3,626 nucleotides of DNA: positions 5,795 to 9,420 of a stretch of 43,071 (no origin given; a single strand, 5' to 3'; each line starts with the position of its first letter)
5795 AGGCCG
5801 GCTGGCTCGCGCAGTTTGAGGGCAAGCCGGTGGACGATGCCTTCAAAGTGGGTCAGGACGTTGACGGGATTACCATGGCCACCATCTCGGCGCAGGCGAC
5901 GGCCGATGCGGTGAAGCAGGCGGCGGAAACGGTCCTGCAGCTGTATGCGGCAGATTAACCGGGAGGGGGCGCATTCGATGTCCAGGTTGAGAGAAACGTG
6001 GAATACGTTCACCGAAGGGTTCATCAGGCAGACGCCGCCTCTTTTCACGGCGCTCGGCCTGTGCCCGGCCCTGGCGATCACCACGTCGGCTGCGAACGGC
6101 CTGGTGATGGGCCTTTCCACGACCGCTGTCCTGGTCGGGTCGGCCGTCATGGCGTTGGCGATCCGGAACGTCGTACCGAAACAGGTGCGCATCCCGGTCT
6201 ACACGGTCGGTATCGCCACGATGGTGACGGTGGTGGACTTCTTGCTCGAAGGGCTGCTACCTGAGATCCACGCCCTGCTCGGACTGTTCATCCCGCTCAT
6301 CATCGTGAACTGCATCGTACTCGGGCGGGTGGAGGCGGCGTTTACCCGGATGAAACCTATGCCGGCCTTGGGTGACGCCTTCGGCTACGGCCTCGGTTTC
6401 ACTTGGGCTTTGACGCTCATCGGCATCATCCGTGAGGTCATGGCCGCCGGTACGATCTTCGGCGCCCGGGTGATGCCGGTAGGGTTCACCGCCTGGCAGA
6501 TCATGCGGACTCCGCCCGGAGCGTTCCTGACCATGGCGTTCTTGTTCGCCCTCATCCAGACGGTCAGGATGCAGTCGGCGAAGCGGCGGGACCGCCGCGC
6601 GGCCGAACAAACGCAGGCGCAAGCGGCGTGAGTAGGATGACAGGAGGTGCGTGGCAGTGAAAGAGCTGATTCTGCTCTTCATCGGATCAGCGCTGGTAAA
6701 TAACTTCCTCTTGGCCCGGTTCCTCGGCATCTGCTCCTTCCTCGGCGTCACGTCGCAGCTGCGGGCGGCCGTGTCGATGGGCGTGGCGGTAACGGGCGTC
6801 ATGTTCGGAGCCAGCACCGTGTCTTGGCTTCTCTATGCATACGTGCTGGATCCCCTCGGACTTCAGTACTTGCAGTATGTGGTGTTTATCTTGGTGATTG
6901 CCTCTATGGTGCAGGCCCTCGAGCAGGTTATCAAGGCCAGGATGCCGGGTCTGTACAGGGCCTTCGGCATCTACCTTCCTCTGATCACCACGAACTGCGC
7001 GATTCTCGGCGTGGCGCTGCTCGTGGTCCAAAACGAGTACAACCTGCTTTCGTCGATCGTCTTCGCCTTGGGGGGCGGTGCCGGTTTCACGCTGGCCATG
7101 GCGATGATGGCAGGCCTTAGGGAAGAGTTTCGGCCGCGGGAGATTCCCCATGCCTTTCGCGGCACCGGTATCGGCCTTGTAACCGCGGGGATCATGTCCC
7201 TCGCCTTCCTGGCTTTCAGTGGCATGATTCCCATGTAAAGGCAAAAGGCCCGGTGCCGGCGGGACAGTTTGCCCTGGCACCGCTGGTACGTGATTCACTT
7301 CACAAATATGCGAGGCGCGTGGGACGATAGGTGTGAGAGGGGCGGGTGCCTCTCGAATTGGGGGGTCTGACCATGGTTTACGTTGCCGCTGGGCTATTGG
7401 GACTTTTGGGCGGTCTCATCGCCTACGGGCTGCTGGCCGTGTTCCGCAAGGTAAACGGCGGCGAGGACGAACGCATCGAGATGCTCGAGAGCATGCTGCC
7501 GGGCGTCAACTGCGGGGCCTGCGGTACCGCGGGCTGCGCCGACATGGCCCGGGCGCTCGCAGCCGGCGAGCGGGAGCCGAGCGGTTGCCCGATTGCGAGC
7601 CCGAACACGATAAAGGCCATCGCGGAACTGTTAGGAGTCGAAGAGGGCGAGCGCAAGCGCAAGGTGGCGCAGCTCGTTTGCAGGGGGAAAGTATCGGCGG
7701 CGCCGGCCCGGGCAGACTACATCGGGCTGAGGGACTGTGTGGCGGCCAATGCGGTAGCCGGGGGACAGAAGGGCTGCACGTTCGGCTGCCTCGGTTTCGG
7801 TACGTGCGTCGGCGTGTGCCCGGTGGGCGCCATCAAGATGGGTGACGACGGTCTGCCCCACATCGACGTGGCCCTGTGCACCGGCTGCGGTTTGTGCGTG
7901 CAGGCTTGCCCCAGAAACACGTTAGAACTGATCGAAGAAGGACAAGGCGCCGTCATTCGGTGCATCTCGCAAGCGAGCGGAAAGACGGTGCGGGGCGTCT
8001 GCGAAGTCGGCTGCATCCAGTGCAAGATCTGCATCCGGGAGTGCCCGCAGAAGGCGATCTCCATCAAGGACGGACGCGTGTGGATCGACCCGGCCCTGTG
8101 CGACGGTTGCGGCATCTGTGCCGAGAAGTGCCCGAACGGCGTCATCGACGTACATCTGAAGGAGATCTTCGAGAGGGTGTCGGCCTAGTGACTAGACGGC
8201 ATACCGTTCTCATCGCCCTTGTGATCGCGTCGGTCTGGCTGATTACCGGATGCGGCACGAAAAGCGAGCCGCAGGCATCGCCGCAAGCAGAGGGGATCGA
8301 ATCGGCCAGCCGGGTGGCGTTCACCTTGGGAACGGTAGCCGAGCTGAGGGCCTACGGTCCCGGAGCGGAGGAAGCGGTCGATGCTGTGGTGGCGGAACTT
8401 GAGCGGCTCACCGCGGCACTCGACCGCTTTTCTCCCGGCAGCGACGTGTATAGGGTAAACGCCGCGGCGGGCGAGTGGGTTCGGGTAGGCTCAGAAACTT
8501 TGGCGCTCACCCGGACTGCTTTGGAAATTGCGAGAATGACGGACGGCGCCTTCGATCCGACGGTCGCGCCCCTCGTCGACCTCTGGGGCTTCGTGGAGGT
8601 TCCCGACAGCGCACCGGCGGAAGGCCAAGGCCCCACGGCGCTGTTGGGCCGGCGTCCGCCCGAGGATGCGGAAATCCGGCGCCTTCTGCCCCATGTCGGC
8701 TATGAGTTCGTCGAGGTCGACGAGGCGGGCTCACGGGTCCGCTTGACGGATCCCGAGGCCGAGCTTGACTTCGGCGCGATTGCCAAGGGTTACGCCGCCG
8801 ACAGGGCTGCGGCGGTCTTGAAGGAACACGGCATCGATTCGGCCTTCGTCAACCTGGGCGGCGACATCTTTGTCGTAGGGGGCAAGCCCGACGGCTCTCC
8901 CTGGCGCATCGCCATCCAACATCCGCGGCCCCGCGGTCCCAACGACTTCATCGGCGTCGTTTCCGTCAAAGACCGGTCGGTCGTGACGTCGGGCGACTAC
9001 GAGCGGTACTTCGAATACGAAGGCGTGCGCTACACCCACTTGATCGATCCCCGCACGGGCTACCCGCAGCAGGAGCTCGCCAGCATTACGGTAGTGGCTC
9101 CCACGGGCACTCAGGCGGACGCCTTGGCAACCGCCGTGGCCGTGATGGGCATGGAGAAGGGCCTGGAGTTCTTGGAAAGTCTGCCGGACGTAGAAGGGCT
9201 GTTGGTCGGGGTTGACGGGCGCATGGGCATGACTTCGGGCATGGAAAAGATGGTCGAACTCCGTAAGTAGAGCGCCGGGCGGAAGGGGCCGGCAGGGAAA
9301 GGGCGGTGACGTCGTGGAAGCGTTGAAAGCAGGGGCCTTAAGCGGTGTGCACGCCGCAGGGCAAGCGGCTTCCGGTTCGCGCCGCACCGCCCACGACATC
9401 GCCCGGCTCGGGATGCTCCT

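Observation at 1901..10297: Rnf complex embedded in an extended extracytosolic flavinylation cluster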

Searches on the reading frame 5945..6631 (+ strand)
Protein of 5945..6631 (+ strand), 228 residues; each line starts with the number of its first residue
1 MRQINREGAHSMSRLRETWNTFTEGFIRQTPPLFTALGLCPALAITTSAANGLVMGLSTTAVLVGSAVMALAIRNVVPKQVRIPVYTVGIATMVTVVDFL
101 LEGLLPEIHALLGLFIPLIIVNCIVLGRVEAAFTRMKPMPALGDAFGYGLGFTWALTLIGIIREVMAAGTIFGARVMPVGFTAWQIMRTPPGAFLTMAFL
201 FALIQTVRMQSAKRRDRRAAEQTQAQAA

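Call 3: search_protein_families(library=pfam, proteins=[window:5945-6631:+], max_evalue=0.01)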
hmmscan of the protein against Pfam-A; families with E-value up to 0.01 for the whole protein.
window:5945-6631:+ (228 aa): 1 family
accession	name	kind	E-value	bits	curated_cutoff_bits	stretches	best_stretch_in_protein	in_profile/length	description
PF02508.19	Rnf-Nqr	-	3e-52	177.6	23.8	1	19-200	2-173/174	Rnf-Nqr subunit, membrane protein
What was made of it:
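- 5945..6631 (+): rnfE. PF02508 (call 3).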

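Call 24: search_protein_families(library=ncbifam, proteins=[window:5945-6631:+], max_evalue=0.001)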
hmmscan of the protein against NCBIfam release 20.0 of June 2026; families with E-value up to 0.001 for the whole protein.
window:5945-6631:+ (228 aa): 11 families
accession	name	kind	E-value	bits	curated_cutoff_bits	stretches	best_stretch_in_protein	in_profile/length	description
NF009070.0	PRK12405.1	subfamily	2.8e-61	206.7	184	1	17-225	3-224/231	electron transport complex subunit RsxE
TIGR01948.1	rnfE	subfamily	4.5e-55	186.3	213.4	1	20-208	2-194/196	RnfABCDGE type electron transport complex subunit E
NF041839.1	rnfE_Methano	equivalog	2.1e-49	168.1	350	1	18-214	2-201/203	Rnf electron transport complex subunit RnfE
NF006777.0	PRK09292.1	equivalog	1.4e-42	145.8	235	1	17-212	6-206/209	NADH:ubiquinone reductase (Na(+)-transporting) subunit D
TIGR01939.1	nqrD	equivalog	2e-39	135.6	244.85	1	20-210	8-204/207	NADH:ubiquinone reductase (Na(+)-transporting) subunit D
TIGR01943.1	rnfA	subfamily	7.9e-16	59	229.3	1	34-171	19-162/190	RnfABCDGE type electron transport complex subunit A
NF003481.0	PRK05151.1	equivalog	3.4e-13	50.2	240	1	35-171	21-163/193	electron transport complex subunit RsxA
TIGR01940.1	nqrE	equivalog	5.2e-12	46.5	247.55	1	34-170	35-171/200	NADH:ubiquinone reductase (Na(+)-transporting) subunit E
NF002200.0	PRK01061.1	equivalog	8.4e-12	45.2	351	1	83-173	93-184/250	Na(+)-translocating NADH-quinone reductase subunit E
NF041835.1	rnfA_Methano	equivalog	1.1e-11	45.6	300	1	22-167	10-161/195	Rnf electron transport complex subunit RnfA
NF009108.0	PRK12456.1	equivalog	8.5e-07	29.3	398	1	36-167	23-166/199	Na(+)-translocating NADH-quinone reductase subunit E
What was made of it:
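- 5945..6631 (+): NF009070 scores 206.7 bits against a cut-off of 184 (call 24).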

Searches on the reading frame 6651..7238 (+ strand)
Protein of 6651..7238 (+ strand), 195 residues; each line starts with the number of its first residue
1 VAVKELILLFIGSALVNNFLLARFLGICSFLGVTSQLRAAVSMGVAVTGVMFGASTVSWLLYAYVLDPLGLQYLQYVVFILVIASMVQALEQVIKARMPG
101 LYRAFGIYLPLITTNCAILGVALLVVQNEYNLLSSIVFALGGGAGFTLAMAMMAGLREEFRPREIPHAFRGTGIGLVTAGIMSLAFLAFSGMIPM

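Call 3: search_protein_families(library=pfam, proteins=[window:6651-7238:+], max_evalue=0.01)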
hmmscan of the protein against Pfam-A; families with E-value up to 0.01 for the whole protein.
window:6651-7238:+ (195 aa): 1 family
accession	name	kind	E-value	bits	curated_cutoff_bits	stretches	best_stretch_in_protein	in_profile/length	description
PF02508.19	Rnf-Nqr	-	4.8e-56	190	23.8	1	7-193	2-174/174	Rnf-Nqr subunit, membrane protein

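Call 24: search_protein_families(library=ncbifam, proteins=[window:6651-7238:+], max_evalue=0.001)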
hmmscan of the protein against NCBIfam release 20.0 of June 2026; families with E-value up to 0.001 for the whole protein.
window:6651-7238:+ (195 aa): 11 families
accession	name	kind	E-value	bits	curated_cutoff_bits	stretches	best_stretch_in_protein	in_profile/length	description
TIGR01943.1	rnfA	subfamily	2e-72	243.6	229.3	1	5-193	2-190/190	RnfABCDGE type electron transport complex subunit A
NF003481.0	PRK05151.1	equivalog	6e-65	219.1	240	1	4-193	2-191/193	electron transport complex subunit RsxA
NF041835.1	rnfA_Methano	equivalog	1.7e-57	195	300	1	2-195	2-195/195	Rnf electron transport complex subunit RnfA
TIGR01940.1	nqrE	equivalog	9.9e-50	169.7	247.55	1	5-192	2-199/200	NADH:ubiquinone reductase (Na(+)-transporting) subunit E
NF002200.0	PRK01061.1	equivalog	3.3e-41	141.5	351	1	6-192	11-209/250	Na(+)-translocating NADH-quinone reductase subunit E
NF009108.0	PRK12456.1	equivalog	1.5e-40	139.5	398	1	7-192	6-197/199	Na(+)-translocating NADH-quinone reductase subunit E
NF009070.0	PRK12405.1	subfamily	2.2e-24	85.9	184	1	15-158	13-150/231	electron transport complex subunit RsxE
TIGR01948.1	rnfE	subfamily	2.8e-23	82.5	213.4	1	15-159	9-147/196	RnfABCDGE type electron transport complex subunit E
NF041839.1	rnfE_Methano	equivalog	2e-18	66.9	350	1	16-165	12-155/203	Rnf electron transport complex subunit RnfE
NF006777.0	PRK09292.1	equivalog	2.5e-18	66.6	235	1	9-159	10-154/209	NADH:ubiquinone reductase (Na(+)-transporting) subunit D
TIGR01939.1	nqrD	equivalog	1.5e-16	60.9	244.85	1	9-160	9-154/207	NADH:ubiquinone reductase (Na(+)-transporting) subunit D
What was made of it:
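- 6651..7238 (+): rnfA. TIGR01943 scores 243.6 bits against a cut-off of 229.3 (call 24).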

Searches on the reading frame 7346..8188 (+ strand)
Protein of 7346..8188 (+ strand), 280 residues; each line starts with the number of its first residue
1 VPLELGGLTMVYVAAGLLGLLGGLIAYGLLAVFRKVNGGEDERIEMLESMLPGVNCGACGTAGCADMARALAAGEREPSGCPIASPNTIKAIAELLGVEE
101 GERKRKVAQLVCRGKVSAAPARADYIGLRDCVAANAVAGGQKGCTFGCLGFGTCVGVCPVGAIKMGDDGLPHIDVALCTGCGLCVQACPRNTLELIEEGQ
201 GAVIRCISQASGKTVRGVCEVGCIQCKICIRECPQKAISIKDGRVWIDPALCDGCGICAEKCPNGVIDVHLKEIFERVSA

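Call 3: search_protein_families(library=pfam, proteins=[window:7346-8188:+], max_evalue=0.01)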
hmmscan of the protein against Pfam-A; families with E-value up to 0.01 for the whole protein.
window:7346-8188:+ (280 aa): 14 families
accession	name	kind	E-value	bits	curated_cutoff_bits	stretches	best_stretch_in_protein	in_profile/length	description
PF00037.32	Fer4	-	2.6e-20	71.8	21.1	3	172-193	2-23/24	4Fe-4S binding domain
PF12838.12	Fer4_7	-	2.8e-15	57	27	3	223-266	2-52/52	4Fe-4S dicluster domain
PF13187.11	Fer4_9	-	5.9e-14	52.3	27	2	223-267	2-52/52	4Fe-4S dicluster domain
PF13237.11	Fer4_10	-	8.3e-13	48.5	25.5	4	147-189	8-53/53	4Fe-4S dicluster domain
PF13484.11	Fer4_16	-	1.5e-11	45.3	30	2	178-209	2-32/66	4Fe-4S double cluster binding domain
PF12837.12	Fer4_6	-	1.5e-11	44.1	25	2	171-191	2-22/24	4Fe-4S binding domain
PF04060.18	FeS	-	2.4e-11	43.6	23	1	51-82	1-32/33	Putative Fe-S cluster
PF14697.11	Fer4_21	-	5.4e-11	42.9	35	3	148-193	8-57/59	4Fe-4S dicluster domain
PF12797.12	Fer4_2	-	4.8e-09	36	24.5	2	171-189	3-21/22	4Fe-4S binding domain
PF12798.12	Fer4_3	-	2.1e-07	31.7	27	1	178-191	1-14/15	4Fe-4S binding domain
PF25160.1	LdpA_Fe-S-bd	-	8.2e-06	26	27.6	2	154-194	9-44/49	LdpA Fe-S cluster-binding domain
PF12800.12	Fer4_4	-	0.00029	21.4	24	1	177-190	3-16/17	4Fe-4S binding domain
PF13534.11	Fer4_17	-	0.00034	21.6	22.2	0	178-236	2-59/61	4Fe-4S dicluster domain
PF13459.11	Fer4_15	-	0.00037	21.6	22.4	0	245-264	1-20/66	4Fe-4S single cluster domain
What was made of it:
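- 7346..8188 (+): rnfB (ferredoxin-side polyferredoxin subunit). PF04060 plus several Fer4 families (call 3).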

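Call 24: search_protein_families(library=ncbifam, proteins=[window:7346-8188:+], max_evalue=0.001)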
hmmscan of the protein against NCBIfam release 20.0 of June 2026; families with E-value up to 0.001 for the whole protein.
window:7346-8188:+ (280 aa): 73 families (the best 25 are shown)
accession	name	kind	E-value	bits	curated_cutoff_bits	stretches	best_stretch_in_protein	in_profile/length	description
NF041836.1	rnfB_Methano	equivalog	3.8e-64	216.7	445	1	15-269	11-264/265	Rnf electron transport complex subunit RnfB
NF005505.0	PRK07118.1-4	equivalog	6.9e-63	212.6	378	1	14-269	10-264/265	Fe-S cluster domain-containing protein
NF005503.0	PRK07118.1-2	equivalog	3.4e-58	197.2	252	1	12-267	3-263/292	RnfABCDGE type electron transport complex subunit B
NF005504.0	PRK07118.1-3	equivalog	4.9e-55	187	437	1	9-267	2-265/293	Fe-S cluster domain-containing protein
NF005506.0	PRK07118.1-5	equivalog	9.1e-51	172.9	388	1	16-273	14-268/279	Fe-S cluster domain-containing protein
TIGR01944.1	rnfB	subfamily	1.2e-24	86.9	68.7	1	12-198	5-165/190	RnfABCDGE type electron transport complex subunit B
NF003475.0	PRK05113.1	equivalog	5e-21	75.4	203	2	11-137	7-127/190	electron transport complex subunit RsxB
NF006446.0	PRK08764.1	equivalog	1.8e-19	70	220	2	42-139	7-105/139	Rnf electron transport complex subunit RnfB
NF040684.1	PorD_Arch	equivalog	5.8e-18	64.8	120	2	222-270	33-82/85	pyruvate synthase subunit PorD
NF007202.0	PRK09623.1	equivalog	1.2e-17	64.2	166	2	218-270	48-101/105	3-methyl-2-oxobutanoate dehydrogenase subunit delta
TIGR02179.1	PorD_KorD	subfamily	5.7e-17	61.6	60.05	2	222-270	26-75/78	2-oxoacid:acceptor oxidoreductase, delta subunit, pyruvate/2-ketoisovalerate family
TIGR02700.1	flavo_MJ0208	hypoth_equivalog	1.9e-15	56.8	251.35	2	221-268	148-195/234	dihydromethanopterin reductase (acceptor)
NF058577.1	FdxA_fam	equivalog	6.6e-15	55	65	2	222-265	8-51/52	4Fe-4S ferredoxin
NF038196.1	ferrodoxin_EFR1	subfamily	4.2e-14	53.2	75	2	147-195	185-231/242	EFR1 family ferrodoxin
NF007203.0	PRK09624.1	equivalog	5.1e-14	52.4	171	2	152-198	57-103/105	pyuvate ferredoxin oxidoreductase subunit delta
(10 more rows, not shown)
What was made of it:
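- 7346..8188 (+): TIGR01944 scores 86.9 bits against a cut-off of 68.7 (call 24).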

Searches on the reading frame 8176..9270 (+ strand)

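Call 3: search_protein_families(library=pfam, proteins=[window:8176-9270:+], max_evalue=0.01)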
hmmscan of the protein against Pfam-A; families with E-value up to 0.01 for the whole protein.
window:8176-9270:+ (364 aa): 1 family
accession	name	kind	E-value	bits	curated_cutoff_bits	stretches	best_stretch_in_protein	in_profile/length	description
PF02424.20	ApbE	-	1.9e-93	313.3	25.6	1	51-342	1-265/266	ApbE family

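Call 24: search_protein_families(library=ncbifam, proteins=[window:8185-9270:+], max_evalue=0.001)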
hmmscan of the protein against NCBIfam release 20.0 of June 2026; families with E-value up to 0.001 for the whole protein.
window:8185-9270:+ (361 aa): 1 family
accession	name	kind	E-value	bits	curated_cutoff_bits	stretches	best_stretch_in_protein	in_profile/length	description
NF007774.0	PRK10461.1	equivalog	3.5e-43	147.8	498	1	8-329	5-316/351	FAD:protein FMN transferase ApbE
